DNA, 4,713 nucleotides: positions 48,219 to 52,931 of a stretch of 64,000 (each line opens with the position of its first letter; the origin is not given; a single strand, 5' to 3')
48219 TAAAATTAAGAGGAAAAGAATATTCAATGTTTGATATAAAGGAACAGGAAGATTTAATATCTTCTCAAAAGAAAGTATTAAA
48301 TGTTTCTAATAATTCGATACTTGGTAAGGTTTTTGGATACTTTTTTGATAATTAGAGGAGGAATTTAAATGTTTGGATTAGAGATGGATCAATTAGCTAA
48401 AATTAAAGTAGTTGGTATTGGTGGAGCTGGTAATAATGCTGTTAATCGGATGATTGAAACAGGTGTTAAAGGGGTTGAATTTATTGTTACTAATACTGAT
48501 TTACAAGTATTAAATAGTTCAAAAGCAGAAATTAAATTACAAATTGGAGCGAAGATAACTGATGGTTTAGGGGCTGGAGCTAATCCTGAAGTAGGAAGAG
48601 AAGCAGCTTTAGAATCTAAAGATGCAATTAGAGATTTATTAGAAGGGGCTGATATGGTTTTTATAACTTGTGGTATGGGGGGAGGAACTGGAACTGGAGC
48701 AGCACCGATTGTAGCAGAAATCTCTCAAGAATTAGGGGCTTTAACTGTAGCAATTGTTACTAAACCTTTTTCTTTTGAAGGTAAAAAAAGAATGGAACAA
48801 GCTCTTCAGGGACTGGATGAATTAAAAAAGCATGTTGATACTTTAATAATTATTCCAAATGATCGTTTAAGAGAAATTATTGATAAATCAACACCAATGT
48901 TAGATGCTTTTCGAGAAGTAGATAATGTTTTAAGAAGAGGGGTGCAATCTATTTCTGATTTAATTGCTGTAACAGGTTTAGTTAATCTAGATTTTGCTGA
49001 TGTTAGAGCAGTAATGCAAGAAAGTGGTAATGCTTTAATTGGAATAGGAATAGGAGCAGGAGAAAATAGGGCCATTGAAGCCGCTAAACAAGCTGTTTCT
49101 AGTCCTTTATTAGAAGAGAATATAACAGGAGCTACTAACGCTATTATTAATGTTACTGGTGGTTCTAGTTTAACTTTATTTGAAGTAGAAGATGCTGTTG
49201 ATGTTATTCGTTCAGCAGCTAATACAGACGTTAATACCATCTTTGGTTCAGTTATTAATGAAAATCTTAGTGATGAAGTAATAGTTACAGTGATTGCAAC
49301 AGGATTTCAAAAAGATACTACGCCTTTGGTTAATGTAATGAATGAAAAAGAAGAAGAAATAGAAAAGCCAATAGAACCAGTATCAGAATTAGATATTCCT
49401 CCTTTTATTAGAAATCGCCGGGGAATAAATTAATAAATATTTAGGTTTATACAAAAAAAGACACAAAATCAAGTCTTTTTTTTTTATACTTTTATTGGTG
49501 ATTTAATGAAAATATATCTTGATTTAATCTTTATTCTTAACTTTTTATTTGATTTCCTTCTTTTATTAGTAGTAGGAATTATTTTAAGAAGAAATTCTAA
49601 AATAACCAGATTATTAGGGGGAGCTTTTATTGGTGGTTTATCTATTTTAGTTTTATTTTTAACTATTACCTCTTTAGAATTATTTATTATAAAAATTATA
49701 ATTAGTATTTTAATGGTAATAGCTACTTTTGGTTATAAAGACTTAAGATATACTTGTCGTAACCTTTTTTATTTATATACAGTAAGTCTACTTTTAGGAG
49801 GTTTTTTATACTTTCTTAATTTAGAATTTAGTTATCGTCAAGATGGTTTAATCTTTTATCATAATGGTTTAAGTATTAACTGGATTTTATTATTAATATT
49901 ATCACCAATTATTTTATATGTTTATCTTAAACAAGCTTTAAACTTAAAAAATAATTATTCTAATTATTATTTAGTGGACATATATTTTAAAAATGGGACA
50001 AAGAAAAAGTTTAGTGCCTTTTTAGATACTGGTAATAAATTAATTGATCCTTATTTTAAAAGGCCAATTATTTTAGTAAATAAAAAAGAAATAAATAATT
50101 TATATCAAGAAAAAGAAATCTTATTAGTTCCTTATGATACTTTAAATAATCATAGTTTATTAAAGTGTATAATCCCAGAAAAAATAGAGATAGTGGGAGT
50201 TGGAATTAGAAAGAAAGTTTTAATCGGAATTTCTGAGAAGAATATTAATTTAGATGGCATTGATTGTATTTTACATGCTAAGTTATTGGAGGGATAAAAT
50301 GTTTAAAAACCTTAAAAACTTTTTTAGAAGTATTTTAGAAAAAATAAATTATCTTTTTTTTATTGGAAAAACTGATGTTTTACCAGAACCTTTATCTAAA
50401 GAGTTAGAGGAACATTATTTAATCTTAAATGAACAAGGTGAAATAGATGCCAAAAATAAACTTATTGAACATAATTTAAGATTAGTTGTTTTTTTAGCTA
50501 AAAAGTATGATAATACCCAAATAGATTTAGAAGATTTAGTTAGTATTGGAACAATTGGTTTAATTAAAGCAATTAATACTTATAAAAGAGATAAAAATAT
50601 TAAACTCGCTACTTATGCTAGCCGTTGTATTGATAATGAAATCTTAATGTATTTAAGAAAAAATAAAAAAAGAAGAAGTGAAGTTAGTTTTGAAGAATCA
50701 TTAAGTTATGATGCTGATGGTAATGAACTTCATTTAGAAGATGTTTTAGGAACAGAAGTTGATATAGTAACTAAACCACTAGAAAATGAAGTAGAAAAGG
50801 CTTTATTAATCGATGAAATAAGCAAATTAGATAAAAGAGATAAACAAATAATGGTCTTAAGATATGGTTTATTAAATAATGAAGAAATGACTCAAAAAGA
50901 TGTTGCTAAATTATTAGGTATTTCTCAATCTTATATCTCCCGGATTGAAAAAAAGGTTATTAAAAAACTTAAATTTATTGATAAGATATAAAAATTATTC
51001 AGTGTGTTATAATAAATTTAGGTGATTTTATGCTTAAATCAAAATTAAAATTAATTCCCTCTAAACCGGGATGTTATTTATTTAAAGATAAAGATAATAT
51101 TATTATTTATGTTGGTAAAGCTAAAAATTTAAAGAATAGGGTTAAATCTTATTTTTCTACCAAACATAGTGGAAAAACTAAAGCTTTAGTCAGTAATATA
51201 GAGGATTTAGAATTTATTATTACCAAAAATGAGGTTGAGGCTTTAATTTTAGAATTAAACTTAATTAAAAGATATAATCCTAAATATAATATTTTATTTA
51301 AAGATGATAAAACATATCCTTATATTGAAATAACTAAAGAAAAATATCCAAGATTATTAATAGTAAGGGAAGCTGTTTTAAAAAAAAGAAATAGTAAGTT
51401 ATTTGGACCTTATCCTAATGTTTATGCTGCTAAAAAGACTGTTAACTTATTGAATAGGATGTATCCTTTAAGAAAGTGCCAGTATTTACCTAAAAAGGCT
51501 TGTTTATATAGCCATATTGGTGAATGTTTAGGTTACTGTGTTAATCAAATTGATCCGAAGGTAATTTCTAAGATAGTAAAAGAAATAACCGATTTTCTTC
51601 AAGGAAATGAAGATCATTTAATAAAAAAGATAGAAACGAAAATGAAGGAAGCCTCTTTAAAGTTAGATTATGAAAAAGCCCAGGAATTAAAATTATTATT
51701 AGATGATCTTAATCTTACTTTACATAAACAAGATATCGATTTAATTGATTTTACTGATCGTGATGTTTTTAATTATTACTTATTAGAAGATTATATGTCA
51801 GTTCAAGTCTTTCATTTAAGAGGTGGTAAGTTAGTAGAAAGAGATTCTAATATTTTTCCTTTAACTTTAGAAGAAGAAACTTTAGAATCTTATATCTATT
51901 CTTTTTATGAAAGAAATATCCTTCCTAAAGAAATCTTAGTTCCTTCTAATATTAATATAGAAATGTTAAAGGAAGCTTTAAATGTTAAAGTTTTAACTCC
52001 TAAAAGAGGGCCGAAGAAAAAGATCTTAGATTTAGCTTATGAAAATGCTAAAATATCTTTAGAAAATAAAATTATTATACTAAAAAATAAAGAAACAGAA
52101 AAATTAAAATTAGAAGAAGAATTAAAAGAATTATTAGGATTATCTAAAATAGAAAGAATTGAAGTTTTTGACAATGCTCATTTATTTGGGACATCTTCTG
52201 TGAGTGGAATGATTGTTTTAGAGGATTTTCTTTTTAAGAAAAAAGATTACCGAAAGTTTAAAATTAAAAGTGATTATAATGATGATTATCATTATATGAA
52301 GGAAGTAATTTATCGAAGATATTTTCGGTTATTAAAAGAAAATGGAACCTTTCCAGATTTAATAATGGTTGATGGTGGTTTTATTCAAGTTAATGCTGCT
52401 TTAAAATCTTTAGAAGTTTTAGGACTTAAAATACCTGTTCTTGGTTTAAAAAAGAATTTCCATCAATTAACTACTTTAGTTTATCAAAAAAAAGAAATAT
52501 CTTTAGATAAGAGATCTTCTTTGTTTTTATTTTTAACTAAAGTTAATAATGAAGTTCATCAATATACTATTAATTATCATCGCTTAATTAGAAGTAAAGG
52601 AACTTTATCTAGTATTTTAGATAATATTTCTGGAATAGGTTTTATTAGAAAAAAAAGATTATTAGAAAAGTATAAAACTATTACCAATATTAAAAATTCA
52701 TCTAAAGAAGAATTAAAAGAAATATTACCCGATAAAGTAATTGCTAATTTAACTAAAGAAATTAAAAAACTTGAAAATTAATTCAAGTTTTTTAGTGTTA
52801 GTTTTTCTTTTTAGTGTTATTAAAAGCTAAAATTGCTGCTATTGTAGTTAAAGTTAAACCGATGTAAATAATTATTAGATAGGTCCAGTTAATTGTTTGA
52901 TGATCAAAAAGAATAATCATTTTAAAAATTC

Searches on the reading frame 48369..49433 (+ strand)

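Call 56: search_protein_families(library=pfam, proteins=[window:48369-49433:+], max_evalue=0.00001)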
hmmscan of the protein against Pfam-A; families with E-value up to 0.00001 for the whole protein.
window:48369-49433:+ (354 aa): 2 families
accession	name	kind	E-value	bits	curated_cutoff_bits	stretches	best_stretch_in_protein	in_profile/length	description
PF00091.31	Tubulin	-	9.1e-53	179.8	33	1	11-172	1-190/190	Tubulin/FtsZ family, GTPase domain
PF12327.13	FtsZ_C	-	3.1e-30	104.7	27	1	220-314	1-95/95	FtsZ family, C-terminal domain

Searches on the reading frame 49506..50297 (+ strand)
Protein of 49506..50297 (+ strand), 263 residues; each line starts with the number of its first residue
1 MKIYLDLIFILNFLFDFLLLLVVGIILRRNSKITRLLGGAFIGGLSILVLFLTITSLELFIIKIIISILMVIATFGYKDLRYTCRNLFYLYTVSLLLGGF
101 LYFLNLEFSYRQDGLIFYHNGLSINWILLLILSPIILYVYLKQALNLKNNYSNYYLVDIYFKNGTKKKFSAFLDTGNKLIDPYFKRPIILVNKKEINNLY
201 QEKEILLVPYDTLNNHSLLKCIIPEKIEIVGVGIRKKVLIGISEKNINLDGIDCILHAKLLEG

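Call 56: search_protein_families(library=pfam, proteins=[window:49506-50297:+], max_evalue=0.00001)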
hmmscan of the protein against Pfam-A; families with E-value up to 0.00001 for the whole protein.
window:49506-50297:+ (263 aa): 1 family
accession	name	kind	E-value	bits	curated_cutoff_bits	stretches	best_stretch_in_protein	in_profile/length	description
PF03419.18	Peptidase_U4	-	1.5e-47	162.7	28.4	1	2-259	1-283/284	Sporulation factor SpoIIGA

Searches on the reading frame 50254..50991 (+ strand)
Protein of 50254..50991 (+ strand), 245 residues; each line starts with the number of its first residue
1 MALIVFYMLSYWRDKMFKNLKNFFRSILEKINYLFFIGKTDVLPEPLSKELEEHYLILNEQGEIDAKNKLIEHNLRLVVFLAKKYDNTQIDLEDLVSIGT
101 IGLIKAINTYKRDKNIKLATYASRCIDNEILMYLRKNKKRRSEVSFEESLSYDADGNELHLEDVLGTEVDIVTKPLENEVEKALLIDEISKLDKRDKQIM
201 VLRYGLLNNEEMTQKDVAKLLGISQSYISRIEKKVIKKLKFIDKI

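Call 56: search_protein_families(library=pfam, proteins=[window:50254-50991:+], max_evalue=0.00001)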
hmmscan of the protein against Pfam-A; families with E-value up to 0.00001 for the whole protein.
window:50254-50991:+ (245 aa): 3 families
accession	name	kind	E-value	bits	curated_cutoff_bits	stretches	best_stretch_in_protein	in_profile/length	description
PF04542.20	Sigma70_r2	-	6.5e-18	64.7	24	1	70-139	1-70/71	Sigma-70 region 2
PF04545.22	Sigma70_r4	-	3.3e-14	52.6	24.1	1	189-240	2-49/50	Sigma-70, region 4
PF01381.28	HTH_3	-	1.2e-07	32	23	1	211-234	9-32/55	Helix-turn-helix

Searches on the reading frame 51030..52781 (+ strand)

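Call 56: search_protein_families(library=pfam, proteins=[window:51030-52781:+], max_evalue=0.00001)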
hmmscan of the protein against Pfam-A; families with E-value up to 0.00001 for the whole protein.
window:51030-52781:+ (583 aa): 3 families
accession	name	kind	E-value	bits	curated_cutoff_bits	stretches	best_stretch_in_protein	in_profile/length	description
PF08459.17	UvrC_RNaseH_dom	-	1.5e-44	152.1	22.3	1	366-514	1-159/159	UvrC RNAse H endonuclease domain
PF22920.2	UvrC_RNaseH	-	1.6e-24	86.5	24.3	1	243-347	1-116/116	UvrC Ribonuclease H-like domain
PF01541.30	GIY-YIG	-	1.1e-11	45.3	22.6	1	13-87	2-78/78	GIY-YIG catalytic domain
